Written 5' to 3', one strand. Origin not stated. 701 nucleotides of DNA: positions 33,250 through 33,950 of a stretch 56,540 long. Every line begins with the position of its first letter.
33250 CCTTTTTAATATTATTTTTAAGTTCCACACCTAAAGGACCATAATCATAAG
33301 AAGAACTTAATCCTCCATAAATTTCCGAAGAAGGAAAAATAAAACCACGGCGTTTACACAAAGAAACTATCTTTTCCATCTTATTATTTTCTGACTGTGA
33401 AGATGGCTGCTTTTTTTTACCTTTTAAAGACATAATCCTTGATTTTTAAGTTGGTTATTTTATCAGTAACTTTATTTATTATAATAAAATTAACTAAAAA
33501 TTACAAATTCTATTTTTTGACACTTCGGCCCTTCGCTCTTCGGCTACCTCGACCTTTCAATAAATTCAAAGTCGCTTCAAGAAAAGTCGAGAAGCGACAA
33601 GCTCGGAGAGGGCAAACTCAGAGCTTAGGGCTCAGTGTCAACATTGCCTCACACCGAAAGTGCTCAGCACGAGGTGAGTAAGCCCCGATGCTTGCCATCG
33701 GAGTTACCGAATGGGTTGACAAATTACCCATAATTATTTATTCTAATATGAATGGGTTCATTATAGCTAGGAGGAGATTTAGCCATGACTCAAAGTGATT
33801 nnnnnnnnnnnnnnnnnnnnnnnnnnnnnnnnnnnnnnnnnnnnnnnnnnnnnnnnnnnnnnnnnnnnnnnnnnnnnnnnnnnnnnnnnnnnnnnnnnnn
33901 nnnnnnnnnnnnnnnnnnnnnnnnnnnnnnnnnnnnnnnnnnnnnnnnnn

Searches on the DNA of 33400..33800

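Call 103: search_rna_families(source=window, start=33400, end=33800, threshold=evalue, max_evalue=1)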
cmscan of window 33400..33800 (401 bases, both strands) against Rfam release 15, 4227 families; matches with E-value up to 1: 0.
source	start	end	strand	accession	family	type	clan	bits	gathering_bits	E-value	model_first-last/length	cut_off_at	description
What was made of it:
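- Tried and rejected: It also found nothing at E <= 1 for 33400-33800 (call 103).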
